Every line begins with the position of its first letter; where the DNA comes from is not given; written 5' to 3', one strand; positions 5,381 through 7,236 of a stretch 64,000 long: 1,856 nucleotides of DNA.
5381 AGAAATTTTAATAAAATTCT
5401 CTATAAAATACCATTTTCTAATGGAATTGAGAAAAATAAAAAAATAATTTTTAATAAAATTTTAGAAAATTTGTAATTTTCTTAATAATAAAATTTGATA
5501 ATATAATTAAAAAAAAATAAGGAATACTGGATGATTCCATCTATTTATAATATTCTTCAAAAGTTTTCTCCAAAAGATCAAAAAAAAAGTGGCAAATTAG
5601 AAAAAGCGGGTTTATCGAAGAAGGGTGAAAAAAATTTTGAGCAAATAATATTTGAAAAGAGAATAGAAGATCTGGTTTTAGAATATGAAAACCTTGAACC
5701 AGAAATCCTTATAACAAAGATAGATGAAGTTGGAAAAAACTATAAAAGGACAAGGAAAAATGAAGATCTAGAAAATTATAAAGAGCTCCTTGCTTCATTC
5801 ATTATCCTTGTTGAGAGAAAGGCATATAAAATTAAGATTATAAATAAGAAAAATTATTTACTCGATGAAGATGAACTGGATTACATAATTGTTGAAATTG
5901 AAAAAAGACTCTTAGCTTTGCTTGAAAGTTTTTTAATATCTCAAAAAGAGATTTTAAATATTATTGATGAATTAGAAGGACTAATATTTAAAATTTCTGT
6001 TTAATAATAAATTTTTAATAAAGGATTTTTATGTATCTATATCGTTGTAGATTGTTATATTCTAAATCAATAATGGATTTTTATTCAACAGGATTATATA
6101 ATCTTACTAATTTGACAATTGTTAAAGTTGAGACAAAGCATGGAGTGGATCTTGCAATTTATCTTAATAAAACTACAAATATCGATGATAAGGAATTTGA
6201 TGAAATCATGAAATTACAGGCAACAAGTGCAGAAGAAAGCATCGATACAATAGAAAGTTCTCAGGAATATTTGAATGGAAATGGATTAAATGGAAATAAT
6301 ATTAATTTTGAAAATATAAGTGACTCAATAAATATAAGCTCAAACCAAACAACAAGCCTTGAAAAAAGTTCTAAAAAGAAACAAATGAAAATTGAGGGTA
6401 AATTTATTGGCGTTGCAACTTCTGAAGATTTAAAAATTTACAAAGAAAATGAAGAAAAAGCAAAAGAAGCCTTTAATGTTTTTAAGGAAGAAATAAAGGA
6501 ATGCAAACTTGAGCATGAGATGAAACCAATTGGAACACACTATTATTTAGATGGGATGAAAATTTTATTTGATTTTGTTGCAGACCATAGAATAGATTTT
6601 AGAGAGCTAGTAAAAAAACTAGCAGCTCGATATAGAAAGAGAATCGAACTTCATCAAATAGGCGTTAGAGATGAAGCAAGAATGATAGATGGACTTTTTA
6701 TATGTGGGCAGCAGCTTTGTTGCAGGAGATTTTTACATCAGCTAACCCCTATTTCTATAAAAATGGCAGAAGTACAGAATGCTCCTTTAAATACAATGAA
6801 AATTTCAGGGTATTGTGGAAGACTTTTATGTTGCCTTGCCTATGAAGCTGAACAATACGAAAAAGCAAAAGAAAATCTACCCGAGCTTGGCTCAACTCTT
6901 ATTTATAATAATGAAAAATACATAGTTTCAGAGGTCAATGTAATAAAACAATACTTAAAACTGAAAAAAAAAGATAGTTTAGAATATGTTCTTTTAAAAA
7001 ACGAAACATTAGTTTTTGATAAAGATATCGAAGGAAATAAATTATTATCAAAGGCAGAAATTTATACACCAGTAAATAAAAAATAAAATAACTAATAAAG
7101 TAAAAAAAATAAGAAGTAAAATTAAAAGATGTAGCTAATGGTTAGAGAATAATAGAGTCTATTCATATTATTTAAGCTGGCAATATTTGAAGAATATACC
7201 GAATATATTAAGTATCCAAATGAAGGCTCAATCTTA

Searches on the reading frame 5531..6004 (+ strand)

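Call 80: search_protein_families(library=pfam, proteins=[window:5531-6004:+], max_evalue=1e-8)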
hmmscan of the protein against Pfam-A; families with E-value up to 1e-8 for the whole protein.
window:5531-6004:+ (157 aa): 1 family
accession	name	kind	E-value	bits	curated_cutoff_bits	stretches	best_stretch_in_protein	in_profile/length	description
PF03885.18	DUF327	-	9.4e-10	39.1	25.8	1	18-155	11-142/143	Protein of unknown function (DUF327)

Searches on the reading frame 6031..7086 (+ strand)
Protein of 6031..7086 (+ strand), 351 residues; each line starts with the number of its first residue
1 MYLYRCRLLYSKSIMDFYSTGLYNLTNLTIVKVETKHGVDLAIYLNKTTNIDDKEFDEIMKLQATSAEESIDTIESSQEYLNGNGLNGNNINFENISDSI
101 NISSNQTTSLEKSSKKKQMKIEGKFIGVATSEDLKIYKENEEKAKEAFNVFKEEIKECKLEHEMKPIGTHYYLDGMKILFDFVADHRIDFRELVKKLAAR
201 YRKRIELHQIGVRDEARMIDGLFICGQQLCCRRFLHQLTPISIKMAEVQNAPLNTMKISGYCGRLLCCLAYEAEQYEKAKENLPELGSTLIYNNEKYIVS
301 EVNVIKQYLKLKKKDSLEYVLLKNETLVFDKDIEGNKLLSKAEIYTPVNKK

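Call 80: search_protein_families(library=pfam, proteins=[window:6031-7086:+], max_evalue=1e-8)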
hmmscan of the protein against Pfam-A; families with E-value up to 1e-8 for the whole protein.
window:6031-7086:+ (351 aa): 1 family
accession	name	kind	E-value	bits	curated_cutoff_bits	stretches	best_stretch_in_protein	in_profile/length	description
PF04468.17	PSP1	-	6.5e-26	90.9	27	1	124-210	2-86/86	PSP1 C-terminal conserved region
